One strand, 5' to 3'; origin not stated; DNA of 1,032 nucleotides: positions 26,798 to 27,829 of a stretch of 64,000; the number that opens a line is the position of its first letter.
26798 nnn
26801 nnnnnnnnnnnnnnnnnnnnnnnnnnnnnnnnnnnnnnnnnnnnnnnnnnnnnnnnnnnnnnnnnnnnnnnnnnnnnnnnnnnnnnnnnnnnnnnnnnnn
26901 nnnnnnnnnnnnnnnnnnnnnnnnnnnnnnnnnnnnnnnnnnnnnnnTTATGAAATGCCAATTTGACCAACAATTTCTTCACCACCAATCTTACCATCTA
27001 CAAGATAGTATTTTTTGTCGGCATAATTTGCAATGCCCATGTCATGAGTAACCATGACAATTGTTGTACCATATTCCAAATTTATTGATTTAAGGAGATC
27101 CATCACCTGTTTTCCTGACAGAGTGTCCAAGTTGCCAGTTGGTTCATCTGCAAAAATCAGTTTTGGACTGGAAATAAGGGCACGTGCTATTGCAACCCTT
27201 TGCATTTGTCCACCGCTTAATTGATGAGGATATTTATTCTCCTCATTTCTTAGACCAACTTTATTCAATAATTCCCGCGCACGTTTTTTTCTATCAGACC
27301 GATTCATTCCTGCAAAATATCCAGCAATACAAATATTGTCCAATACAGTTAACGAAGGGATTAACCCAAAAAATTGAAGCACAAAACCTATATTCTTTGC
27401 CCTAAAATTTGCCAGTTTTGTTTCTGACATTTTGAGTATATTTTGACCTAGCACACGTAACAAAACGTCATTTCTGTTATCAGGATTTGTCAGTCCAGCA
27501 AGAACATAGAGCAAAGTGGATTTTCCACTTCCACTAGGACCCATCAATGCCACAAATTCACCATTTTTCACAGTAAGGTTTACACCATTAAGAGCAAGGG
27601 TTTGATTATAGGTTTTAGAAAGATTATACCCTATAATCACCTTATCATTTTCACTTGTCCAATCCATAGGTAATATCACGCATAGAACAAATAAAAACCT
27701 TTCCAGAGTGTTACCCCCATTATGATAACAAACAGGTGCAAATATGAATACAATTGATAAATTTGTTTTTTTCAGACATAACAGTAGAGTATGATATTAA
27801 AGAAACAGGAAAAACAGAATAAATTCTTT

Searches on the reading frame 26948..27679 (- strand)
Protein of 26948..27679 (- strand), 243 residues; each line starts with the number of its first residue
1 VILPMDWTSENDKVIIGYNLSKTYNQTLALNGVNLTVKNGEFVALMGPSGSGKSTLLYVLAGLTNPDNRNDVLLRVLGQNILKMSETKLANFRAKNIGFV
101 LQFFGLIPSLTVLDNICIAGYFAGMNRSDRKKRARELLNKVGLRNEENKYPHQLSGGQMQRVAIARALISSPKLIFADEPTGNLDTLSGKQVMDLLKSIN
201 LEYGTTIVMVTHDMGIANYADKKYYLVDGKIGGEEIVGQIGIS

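Call 10: search_protein_families(library=ncbifam, proteins=[window:26948-27679:-], max_evalue=0.00001)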
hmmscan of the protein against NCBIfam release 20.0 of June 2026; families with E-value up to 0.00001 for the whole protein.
window:26948-27679:- (243 aa): 189 families (the best 25 are shown)
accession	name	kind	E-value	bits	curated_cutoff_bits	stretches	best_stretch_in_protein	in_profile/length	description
TIGR02211.1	LolD_lipo_ex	equivalog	2.8e-63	213.4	307.75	1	20-231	7-219/221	lipoprotein-releasing ABC transporter ATP-binding protein LolD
NF007879.0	PRK10584.1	equivalog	1.5e-62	211.3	336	1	25-232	21-225/228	putative ABC transporter ATP-binding protein YbbA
NF038007.1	ABC_ATP_DarD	equivalog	3.4e-60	203.2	375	1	25-231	16-218/218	darobactin export ABC transporter ATP-binding protein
TIGR02982.1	heterocyst_DevA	subfamily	4.4e-57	193.2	295.8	1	25-231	16-219/220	ABC exporter ATP-binding subunit, DevA family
TIGR03608.1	L_ocin_972_ABC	subfamily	3.2e-56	190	254.85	1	19-223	3-203/206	putative bacteriocin export ABC transporter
TIGR02673.1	FtsE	equivalog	8.1e-55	185.8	264.85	1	18-224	5-207/214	cell division ATP-binding protein FtsE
NF007826.0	PRK10535.1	equivalog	1.8e-54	185.1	966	1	25-231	19-221/648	macrolide ABC transporter ATP-binding protein/permease MacB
NF008639.0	PRK11629.1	equivalog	3e-53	180.6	360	1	17-232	9-225/234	lipoprotein-releasing ABC transporter ATP-binding protein LolD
TIGR01186.1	proV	subfamily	5.5e-52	177.1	326.6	1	26-230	5-207/363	betaine/proline/choline family ABC transporter ATP-binding protein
TIGR03265.1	PhnT2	equivalog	2.8e-51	174.8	457.7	1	19-216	9-197/353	putative 2-aminoethylphosphonate ABC transporter ATP-binding protein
TIGR02315.1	ABC_phnC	equivalog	2.1e-50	171.4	266.1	1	19-231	6-224/243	phosphonate ABC transporter ATP-binding protein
TIGR00968.1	3a0106s01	subfamily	7.2e-48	163.2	342.75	1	19-231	5-209/237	sulfate ABC transporter ATP-binding protein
TIGR03005.1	ectoine_ehuA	equivalog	8.2e-48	162.8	345.4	1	19-234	5-228/252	ectoine/hydroxyectoine ABC transporter ATP-binding protein EhuA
NF040933.2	ABC_arch_GlcV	equivalog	9.9e-47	159.5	450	1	19-231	7-220/357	glucose ABC transporter ATP-binding protein GlcV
NF007027.0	PRK09493.1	equivalog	3.6e-46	157.5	379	1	19-231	6-214/240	glutamine ABC transporter ATP-binding protein GlnQ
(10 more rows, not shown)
